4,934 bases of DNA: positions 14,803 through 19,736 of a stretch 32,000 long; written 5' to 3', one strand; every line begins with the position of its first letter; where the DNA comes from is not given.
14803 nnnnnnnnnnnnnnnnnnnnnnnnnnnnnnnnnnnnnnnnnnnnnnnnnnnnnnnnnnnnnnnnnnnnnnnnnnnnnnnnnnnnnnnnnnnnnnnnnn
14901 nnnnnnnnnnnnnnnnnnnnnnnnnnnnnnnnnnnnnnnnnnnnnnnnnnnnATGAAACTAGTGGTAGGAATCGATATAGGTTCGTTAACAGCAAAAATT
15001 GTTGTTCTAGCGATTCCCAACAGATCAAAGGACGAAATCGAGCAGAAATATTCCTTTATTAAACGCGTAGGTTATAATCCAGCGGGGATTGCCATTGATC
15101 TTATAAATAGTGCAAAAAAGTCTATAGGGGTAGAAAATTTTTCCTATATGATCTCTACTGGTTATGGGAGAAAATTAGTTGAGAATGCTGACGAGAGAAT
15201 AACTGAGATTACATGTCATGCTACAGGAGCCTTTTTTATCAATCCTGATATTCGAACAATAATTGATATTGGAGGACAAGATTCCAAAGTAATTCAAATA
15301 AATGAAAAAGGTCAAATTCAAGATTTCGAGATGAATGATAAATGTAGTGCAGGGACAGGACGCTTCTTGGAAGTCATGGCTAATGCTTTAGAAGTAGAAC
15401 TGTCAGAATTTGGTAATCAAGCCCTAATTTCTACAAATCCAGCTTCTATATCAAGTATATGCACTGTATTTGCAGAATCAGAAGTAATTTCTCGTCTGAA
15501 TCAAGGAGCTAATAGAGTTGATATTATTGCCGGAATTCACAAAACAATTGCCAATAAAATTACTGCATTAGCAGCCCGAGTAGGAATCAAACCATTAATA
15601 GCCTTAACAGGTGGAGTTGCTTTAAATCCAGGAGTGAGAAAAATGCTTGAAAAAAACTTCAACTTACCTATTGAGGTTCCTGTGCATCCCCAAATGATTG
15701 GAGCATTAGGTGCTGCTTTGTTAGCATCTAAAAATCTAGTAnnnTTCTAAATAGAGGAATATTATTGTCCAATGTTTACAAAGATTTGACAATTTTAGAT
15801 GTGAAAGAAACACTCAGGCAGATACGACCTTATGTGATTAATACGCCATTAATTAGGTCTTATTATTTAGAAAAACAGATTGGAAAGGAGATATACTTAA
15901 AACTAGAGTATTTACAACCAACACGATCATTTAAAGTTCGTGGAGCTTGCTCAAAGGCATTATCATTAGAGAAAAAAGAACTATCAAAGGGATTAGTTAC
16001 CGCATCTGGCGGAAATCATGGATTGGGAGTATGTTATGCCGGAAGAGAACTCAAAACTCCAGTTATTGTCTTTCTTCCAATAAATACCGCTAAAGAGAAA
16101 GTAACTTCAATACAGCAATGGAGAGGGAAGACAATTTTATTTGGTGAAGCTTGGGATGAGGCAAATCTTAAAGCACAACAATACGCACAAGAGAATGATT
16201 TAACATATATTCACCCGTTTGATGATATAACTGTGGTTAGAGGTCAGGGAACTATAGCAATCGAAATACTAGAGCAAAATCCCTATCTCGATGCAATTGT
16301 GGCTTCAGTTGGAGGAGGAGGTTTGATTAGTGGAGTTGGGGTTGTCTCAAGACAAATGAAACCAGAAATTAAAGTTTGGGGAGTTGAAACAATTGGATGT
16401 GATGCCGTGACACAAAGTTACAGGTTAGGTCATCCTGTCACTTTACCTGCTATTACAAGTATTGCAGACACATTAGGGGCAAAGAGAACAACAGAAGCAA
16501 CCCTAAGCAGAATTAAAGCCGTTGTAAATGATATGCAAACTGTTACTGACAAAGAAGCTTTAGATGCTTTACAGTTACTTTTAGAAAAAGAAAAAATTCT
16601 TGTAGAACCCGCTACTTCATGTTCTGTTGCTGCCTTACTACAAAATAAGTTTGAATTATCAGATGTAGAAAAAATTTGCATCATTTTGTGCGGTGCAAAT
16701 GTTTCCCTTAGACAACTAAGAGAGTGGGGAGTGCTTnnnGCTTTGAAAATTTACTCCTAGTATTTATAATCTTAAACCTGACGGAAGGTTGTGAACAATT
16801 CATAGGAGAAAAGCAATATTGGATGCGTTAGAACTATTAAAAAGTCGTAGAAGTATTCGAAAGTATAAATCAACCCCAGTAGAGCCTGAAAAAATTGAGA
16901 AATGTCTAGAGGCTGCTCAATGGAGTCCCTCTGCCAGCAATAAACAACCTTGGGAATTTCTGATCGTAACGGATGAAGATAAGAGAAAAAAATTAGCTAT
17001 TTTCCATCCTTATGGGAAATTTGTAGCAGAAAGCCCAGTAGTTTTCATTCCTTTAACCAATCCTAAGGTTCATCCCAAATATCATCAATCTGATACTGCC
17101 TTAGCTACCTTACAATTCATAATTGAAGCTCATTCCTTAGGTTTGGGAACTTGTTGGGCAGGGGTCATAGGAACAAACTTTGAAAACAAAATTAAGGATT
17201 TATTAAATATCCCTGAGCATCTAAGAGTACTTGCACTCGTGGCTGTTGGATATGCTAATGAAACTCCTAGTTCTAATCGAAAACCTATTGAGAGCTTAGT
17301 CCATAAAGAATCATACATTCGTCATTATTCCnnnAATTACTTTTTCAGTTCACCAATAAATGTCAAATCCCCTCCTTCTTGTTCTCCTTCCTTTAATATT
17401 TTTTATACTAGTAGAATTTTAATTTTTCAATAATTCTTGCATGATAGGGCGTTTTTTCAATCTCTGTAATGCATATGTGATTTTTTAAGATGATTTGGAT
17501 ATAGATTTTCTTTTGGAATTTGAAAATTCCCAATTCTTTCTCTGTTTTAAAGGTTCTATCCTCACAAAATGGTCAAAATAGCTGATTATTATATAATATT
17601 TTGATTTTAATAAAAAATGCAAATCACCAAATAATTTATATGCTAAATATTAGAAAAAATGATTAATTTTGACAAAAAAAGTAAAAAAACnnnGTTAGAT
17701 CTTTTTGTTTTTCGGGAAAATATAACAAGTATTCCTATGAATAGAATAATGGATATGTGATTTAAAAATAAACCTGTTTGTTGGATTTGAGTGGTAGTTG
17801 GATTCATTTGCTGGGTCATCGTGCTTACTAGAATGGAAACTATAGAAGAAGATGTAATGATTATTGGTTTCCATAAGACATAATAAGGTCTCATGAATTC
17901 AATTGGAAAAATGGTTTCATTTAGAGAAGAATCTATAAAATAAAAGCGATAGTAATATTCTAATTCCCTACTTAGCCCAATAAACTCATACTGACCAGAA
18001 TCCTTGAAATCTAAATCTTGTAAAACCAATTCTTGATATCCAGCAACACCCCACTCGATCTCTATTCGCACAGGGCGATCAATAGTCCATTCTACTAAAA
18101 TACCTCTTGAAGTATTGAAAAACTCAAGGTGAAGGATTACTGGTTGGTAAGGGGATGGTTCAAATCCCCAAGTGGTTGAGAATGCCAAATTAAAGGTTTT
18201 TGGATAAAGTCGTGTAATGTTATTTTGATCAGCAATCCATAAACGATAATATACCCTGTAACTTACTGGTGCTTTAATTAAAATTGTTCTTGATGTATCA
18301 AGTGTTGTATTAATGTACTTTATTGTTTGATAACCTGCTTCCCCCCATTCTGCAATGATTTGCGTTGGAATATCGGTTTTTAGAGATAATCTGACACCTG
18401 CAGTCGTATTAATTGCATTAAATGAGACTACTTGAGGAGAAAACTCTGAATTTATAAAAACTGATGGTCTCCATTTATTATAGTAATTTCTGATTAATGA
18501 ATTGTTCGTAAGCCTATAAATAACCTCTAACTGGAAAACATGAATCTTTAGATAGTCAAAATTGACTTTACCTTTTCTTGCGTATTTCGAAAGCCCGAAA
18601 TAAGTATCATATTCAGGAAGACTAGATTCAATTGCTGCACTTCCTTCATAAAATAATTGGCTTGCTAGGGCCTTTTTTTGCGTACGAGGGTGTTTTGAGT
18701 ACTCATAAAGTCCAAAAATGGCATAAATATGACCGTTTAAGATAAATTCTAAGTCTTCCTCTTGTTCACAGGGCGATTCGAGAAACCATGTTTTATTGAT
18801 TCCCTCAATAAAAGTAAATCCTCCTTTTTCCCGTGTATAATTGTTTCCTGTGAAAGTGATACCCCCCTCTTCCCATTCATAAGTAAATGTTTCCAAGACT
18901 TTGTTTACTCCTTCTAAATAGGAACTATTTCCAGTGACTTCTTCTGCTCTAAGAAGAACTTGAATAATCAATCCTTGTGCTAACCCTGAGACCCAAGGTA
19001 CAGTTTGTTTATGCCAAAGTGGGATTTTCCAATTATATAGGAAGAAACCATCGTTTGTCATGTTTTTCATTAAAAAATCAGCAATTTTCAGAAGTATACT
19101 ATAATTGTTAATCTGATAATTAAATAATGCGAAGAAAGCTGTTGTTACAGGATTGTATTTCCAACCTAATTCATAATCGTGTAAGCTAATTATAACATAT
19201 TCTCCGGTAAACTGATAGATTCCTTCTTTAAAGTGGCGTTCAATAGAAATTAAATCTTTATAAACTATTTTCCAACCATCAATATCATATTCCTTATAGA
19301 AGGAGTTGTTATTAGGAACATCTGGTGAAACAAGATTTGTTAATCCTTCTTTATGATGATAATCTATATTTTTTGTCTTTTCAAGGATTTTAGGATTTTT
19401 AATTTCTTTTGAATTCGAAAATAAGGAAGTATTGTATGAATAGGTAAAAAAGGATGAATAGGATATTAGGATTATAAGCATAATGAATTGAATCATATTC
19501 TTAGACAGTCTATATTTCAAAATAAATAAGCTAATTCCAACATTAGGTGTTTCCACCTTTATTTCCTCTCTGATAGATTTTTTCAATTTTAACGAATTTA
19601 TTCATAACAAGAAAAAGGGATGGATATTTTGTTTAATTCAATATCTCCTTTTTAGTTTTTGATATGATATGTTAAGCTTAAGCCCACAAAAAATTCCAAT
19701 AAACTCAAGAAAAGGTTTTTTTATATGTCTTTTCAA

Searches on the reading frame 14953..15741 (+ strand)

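Call 38: search_protein_families(library=pfam, proteins=[window:14953-15741:+], max_evalue=0.001)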
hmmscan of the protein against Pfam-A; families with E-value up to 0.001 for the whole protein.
window:14953-15741:+ (263 aa): 2 families
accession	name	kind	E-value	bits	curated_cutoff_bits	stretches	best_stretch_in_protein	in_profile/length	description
PF01869.26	BcrAD_BadFG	-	4.3e-60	204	31.5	1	5-258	1-271/271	BadF/BadG/BcrA/BcrD ATPase family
PF22521.2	HypF_C_2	-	0.00076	19.8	27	0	174-237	152-218/241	Carbamoyltransferase, Kae1-like Domain, second subdomain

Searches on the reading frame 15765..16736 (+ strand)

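Call 38: search_protein_families(library=pfam, proteins=[window:15765-16736:+], max_evalue=0.001)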
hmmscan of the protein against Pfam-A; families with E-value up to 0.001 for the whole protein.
window:15765-16736:+ (324 aa): 1 family
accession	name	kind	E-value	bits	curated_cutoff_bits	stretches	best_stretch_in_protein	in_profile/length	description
PF00291.31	PALP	-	5.7e-79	265.9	35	1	21-310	2-295/295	Pyridoxal-phosphate dependent enzyme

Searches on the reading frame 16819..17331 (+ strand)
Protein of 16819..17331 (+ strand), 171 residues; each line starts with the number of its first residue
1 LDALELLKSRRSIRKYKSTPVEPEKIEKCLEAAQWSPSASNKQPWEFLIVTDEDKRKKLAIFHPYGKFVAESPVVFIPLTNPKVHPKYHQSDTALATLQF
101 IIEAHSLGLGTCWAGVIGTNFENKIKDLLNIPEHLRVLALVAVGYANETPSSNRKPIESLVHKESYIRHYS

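Call 38: search_protein_families(library=pfam, proteins=[window:16819-17331:+], max_evalue=0.001)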
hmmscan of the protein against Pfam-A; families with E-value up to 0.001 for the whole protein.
window:16819-17331:+ (171 aa): 2 families
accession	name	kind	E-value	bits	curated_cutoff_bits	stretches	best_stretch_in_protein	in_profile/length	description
PF00881.29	Nitroreductase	-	9.8e-33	114.1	23.5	2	7-60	1-54/167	Nitroreductase family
PF14512.11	TM1586_NiRdase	-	1.2e-16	61.4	27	2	99-164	90-152/215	Putative TM nitroreductase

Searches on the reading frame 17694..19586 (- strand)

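Call 38: search_protein_families(library=pfam, proteins=[window:17694-19586:-], max_evalue=0.001)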
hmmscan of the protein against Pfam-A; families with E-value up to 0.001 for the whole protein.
window:17694-19586:- (631 aa): 1 family
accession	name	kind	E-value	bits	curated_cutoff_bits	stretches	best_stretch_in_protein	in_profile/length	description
PF06662.19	C5-epim_C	-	3.9e-32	111.7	23.3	1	182-373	7-187/188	D-glucuronyl C5-epimerase C-terminus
